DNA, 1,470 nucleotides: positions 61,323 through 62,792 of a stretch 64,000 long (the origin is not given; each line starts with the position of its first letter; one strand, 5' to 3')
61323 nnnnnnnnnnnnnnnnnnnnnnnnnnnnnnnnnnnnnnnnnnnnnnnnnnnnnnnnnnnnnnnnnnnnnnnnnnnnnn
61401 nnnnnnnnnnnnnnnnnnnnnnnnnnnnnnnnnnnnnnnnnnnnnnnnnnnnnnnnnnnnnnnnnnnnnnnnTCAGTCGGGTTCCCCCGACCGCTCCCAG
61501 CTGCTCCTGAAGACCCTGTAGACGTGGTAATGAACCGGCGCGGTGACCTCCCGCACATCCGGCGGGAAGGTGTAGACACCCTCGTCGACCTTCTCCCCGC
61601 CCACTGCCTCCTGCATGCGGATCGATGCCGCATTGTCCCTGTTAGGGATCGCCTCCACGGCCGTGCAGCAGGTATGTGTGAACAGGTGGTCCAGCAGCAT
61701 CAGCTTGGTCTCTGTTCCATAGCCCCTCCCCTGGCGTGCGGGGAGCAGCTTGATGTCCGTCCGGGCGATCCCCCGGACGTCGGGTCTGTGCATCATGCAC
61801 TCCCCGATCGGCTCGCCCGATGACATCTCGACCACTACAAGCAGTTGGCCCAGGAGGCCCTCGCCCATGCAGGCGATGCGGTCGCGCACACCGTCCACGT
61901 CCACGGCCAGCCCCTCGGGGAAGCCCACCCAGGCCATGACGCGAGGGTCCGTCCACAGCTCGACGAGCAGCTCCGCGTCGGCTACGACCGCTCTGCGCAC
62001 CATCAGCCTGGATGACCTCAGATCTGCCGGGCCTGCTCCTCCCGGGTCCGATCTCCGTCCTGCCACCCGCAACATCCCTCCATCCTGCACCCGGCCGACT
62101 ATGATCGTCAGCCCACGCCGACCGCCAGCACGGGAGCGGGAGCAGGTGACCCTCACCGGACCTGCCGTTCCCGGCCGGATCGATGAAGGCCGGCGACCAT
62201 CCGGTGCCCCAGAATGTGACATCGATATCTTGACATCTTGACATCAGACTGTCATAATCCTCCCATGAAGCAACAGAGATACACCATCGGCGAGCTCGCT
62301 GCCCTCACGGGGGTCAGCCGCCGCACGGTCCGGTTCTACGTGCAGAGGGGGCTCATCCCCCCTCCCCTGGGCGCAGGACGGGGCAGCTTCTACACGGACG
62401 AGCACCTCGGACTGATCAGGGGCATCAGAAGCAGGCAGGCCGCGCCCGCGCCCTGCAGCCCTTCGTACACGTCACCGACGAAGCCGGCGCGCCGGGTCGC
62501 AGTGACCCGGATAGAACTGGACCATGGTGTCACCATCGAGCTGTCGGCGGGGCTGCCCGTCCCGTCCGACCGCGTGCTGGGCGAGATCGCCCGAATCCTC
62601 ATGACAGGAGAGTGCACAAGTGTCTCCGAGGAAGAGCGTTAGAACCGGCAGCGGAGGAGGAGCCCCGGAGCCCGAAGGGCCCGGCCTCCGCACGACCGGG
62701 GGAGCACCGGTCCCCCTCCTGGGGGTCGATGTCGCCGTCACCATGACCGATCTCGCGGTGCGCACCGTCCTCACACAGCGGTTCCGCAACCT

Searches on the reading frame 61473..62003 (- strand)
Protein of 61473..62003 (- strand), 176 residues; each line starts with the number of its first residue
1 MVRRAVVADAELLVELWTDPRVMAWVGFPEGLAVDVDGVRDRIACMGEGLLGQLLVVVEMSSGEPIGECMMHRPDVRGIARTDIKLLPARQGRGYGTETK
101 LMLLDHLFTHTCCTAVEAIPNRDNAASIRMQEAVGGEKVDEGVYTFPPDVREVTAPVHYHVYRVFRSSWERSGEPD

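Call 14: find_encoding_contigs(protein=window:61473-62003:-, flank=10000, max_places=10)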
Protein window:61473-62003:- (176 aa): 12 contigs read that carry it; 10 places shown.
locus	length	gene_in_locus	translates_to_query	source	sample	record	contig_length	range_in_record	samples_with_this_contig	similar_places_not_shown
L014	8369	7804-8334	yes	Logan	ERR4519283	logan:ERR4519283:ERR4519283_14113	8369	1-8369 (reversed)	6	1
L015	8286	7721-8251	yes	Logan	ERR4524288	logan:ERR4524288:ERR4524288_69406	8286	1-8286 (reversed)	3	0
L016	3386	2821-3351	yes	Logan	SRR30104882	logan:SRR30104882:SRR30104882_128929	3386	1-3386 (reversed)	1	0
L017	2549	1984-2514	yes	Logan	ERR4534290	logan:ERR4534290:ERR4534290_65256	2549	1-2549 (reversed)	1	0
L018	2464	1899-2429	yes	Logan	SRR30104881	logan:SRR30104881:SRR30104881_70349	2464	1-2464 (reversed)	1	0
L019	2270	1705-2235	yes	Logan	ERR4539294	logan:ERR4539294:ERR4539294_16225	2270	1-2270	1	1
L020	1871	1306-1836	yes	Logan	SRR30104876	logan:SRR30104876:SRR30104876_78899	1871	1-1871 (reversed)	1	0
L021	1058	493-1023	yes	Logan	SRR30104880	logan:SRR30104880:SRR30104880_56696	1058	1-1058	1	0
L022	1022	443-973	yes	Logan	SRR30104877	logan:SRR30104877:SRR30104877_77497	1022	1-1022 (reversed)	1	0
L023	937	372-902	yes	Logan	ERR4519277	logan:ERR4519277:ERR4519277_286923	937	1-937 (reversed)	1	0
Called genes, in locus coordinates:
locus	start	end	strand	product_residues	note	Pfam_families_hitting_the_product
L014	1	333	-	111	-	?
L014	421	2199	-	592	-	PF22848:ASD1_dom, PF13860:FlgD_ig (weak)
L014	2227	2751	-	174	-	PF22043:DUF6935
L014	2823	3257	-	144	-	PF06803:DUF1232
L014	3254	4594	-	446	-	PF04286:DUF445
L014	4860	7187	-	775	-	PF13757:VIT_2, PF08487:VIT, PF00092:VWA, PF13519:VWA_2, PF13768:VWA_3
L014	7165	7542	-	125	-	PF00376:MerR, PF12728:HTH_17 (weak), PF13411:MerR_1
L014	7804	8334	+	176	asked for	PF13302:Acetyltransf_3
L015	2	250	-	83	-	?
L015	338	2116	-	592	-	PF22848:ASD1_dom, PF13860:FlgD_ig (weak)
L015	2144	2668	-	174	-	PF22043:DUF6935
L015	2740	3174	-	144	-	PF06803:DUF1232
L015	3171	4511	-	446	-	PF04286:DUF445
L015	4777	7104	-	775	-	PF13757:VIT_2, PF08487:VIT, PF00092:VWA, PF13519:VWA_2, PF13768:VWA_3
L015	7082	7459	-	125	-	PF00376:MerR, PF12728:HTH_17 (weak), PF13411:MerR_1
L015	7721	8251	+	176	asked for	PF13302:Acetyltransf_3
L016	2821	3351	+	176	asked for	PF13302:Acetyltransf_3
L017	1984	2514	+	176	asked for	PF13302:Acetyltransf_3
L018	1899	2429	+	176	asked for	PF13302:Acetyltransf_3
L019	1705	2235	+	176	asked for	PF13302:Acetyltransf_3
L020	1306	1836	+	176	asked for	PF13302:Acetyltransf_3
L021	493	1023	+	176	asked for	PF13302:Acetyltransf_3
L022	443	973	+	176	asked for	PF13302:Acetyltransf_3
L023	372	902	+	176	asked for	PF13302:Acetyltransf_3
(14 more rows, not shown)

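Call 41: find_homologous_proteins(query=window:61473-62003:-, max_evalue=1e-20)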
Query window:61473-62003:- (176 aa): 110 proteins with E <= 1e-20 among 273 candidates.
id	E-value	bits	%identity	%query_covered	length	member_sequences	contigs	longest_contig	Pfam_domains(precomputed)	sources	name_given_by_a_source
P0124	7.3e-115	399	100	100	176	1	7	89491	PF13302.14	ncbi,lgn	-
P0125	2.6e-58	215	61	98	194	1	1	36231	PF13302.14,PF13523.13,PF00583.32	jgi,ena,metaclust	metaclust:\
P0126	5.2e-58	214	60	97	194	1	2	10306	PF13302.14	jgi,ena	-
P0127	2.5e-56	208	57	97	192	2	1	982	PF13302.14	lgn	-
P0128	2.4e-55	205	60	95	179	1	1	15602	PF13302.14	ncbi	ncbi:GNAT family N-acetyltransferase [Elusimicrobiota bacterium]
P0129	4.5e-55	204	58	96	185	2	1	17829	PF13302.14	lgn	-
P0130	4.0e-54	201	54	97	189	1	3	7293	PF13302.14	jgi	jgi:RimJ/RimL family protein N-acetyltransferase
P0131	8.8e-54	200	56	98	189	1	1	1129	PF13302.14,PF13523.13,PF00583.32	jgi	jgi:[ribosomal protein S5]-alanine N-acetyltransferase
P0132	1.7e-53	199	56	97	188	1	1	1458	PF13302.14,PF00583.32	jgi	jgi:RimJ/RimL family protein N-acetyltransferase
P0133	2.3e-53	199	55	98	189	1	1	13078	PF13302.14,PF13523.13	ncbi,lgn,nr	ncbi:MAG: GNAT family N-acetyltransferase [Anaerolineae bacterium]|nr:GNAT family N-acetyltransferas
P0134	3.2e-53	198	55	98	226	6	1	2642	PF13302.14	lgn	-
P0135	8.3e-53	197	57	96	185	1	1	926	PF13302.14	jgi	-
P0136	1.5e-52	196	55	97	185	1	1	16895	PF13302.14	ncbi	-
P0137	1.8e-52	196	55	99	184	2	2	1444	PF13302.14,PF00583.32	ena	-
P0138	2.8e-52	195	54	97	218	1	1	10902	PF13302.14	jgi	jgi:[ribosomal protein S5]-alanine N-acetyltransferase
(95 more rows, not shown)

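Call 79: find_encoding_contigs(protein=P0125, flank=6000, max_places=3)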
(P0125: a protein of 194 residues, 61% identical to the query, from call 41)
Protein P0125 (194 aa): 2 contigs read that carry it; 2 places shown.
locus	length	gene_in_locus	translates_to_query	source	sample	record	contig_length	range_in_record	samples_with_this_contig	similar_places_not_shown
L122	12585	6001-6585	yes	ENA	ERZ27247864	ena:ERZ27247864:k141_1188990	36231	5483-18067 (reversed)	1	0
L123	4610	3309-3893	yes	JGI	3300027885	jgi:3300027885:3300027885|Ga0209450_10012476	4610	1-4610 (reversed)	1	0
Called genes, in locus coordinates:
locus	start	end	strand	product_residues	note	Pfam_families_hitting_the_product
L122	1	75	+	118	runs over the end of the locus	PF01740:STAS, PF13466:STAS_2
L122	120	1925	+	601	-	PF07694:5TM-5TMR_LYT, PF07228:SpoIIE, PF13581:HATPase_c_2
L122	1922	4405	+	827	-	PF00989:PAS (faint), PF08448:PAS_4 (faint), PF13188:PAS_8, PF13426:PAS_9, PF02518:HATPase_c, PF00072:Response_reg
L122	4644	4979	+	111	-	PF06803:DUF1232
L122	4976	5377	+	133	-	-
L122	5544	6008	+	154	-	-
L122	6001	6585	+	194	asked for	PF13302:Acetyltransf_3, PF00583:Acetyltransf_1, PF13523:Acetyltransf_8 (weak)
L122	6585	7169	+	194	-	PF02525:Flavodoxin_2, PF03358:FMN_red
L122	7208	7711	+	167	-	PF00578:AhpC-TSA, PF08534:Redoxin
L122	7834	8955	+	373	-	PF04151:PPC (faint)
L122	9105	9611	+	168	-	-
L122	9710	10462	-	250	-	-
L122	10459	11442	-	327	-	PF01207:Dus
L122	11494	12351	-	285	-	PF04055:Radical_SAM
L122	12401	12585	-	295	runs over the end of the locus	PF21948:LplA-B_cat, PF03099:BPL_LplA_LipB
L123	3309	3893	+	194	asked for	PF13302:Acetyltransf_3, PF00583:Acetyltransf_1, PF13523:Acetyltransf_8 (weak)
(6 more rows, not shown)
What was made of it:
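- The nearest homologue of GNAT lies in an unrelated context (calls 41, 79).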

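Call 93: search_protein_families(library=ncbifam, proteins=[window:61473-62003:-], max_evalue=0.01)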
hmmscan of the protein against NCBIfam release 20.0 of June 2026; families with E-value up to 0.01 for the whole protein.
window:61473-62003:- (176 aa): 6 families
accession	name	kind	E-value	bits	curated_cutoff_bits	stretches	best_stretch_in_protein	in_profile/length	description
NF012165.0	AAC_6p_set_A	equivalog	2.7e-05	23.9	280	1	37-139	51-150/177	aminoglycoside 6'-N-acetyltransferase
NF000048.1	AAC_6p_A40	exception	7.5e-05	22.3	400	1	37-137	58-155/184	aminoglycoside 6'-N-acetyltransferase AacA40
TIGR04431.1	N6_acetyl_AAC6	equivalog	7.7e-05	22.4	260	1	38-138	59-156/184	AacA4 family aminoglycoside N(6')-acetyltransferase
NF000118.3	AAC_6p_A31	exception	0.00032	20.7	385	1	36-135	45-141/172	aminoglycoside N-acetyltransferase AAC(6')-31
NF033074.0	AAC_6p_Ib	exception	0.00068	19.3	400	1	39-141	60-159/184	AAC(6')-Ib family aminoglycoside 6'-N-acetyltransferase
NF000135.2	AAC_6p_IIc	exception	0.0073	16.1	415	1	39-136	60-154/193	aminoglycoside N-acetyltransferase AAC(6')-IIc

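Call 94: search_protein_families(library=padloc, proteins=[window:61473-62003:-], max_evalue=0.01)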
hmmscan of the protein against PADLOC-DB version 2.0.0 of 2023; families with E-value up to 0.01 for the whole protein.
window:61473-62003:- (176 aa): 0 families

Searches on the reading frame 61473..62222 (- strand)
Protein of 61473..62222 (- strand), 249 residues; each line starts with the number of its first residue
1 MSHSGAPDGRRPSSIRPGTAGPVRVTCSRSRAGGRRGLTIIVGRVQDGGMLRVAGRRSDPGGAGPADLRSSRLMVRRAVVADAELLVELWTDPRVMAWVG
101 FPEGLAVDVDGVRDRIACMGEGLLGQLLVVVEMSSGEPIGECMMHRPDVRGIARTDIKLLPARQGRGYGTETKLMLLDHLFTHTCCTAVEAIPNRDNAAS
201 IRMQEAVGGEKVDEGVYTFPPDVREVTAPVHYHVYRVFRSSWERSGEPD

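Call 7: search_protein_families(library=pfam, proteins=[window:61473-62222:-], max_evalue=0.01)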
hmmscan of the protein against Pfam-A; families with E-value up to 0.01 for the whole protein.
window:61473-62222:- (249 aa): 3 families
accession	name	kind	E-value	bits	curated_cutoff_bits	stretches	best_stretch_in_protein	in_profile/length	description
PF13302.13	Acetyltransf_3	-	2.7e-15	57.7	25.4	1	72-208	1-136/138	Acetyltransferase (GNAT) domain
PF00583.31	Acetyltransf_1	-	0.00045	20.9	20.7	1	132-204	38-111/116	Acetyltransferase (GNAT) family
PF13523.12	Acetyltransf_8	-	0.0078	16.3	27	0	161-214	89-142/145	Acetyltransferase (GNAT) domain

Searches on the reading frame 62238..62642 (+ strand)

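Call 7: search_protein_families(library=pfam, proteins=[window:62238-62642:+], max_evalue=0.01)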
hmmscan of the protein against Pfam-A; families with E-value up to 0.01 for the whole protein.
window:62238-62642:+ (134 aa): 7 families
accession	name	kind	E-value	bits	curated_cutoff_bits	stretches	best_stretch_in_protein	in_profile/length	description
PF13411.12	MerR_1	-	2.7e-14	53.5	21.6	1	15-64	1-50/69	MerR HTH family regulatory protein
PF00376.29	MerR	-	2e-12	47.1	28.2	1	16-43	1-28/38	MerR family regulatory protein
PF12728.13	HTH_17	-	9.6e-07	29.4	27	1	15-45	2-31/51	Helix-turn-helix domain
PF13518.12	HTH_28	-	0.00054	20.4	25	1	11-37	10-35/52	Helix-turn-helix domain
PF08281.18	Sigma70_r4_2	-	0.0011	19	25.7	1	15-39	27-51/54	Sigma-70, region 4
PF08279.18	HTH_11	-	0.0042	17.4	25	1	15-36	16-37/55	HTH domain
PF01381.28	HTH_3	-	0.0056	17.1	23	0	11-34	6-29/55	Helix-turn-helix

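Call 93: search_protein_families(library=ncbifam, proteins=[window:62265-62642:+], max_evalue=0.01)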
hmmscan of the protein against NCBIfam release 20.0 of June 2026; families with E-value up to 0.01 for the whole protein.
window:62265-62642:+ (125 aa): 14 families
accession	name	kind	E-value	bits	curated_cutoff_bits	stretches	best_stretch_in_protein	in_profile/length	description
TIGR02047.1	CadR-PbrR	equivalog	6.8e-07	29.4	151.45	1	7-55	2-51/127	Cd(II)/Pb(II)-responsive transcriptional regulator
TIGR02044.1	CueR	equivalog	2.4e-05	24.4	147.4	1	8-55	3-51/127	Cu(I)-responsive transcriptional regulator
TIGR02051.1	MerR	equivalog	0.00011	22.5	150.85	1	7-58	1-53/124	mercury resistance transcriptional regulator MerR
NF007590.0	PRK10227.1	equivalog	0.00013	22.1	244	1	8-55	3-51/135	Cu(I)-responsive transcriptional regulator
TIGR02043.1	ZntR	equivalog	0.00014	22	167.95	1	6-56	2-53/131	Zn(2+)-responsive transcriptional regulator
NF047375.1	HeatShock_HspR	equivalog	0.00045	20.2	105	1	5-55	3-53/92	heat shock protein transcriptional repressor HspR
NF007069.0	PRK09514.1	equivalog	0.00046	20.2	143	1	6-55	2-52/141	Zn(2+)-responsive transcriptional regulator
TIGR01950.1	SoxR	equivalog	0.00094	19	116.9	1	7-58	3-54/142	redox-sensitive transcriptional activator SoxR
TIGR01764.1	excise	domain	0.001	19.4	28.8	1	6-32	2-28/49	excisionase family DNA-binding protein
NF053740.1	TransRegTnrAGPos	equivalog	0.0011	19.1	140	1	6-34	13-41/108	hypothetical protein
NF053782.1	ChlnTransRegdde3219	equivalog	0.0025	17.3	450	1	2-34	3-35/278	choline utilization transcriptional activator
TIGR02054.1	MerD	equivalog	0.0044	17.5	103.65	1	5-37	3-35/120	mercuric resistance transcriptional repressor MerD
NF010315.0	PRK13752.1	subfamily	0.0076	16.3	261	0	4-35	6-37/144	mercury resistance transcriptional regulator MerR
NF047377.1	heat_HspR_dupli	exception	0.0082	15.6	300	0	6-55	6-55/214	heat shock protein transcriptional repressor HspR, fused homodimer type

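Call 94: search_protein_families(library=padloc, proteins=[window:62265-62642:+], max_evalue=0.01)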
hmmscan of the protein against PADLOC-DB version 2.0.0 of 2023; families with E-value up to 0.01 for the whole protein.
window:62265-62642:+ (125 aa): 1 family
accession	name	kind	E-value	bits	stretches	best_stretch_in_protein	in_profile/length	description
PDLC04133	mad1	-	1.2e-12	46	1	1-55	1-55/60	mads_1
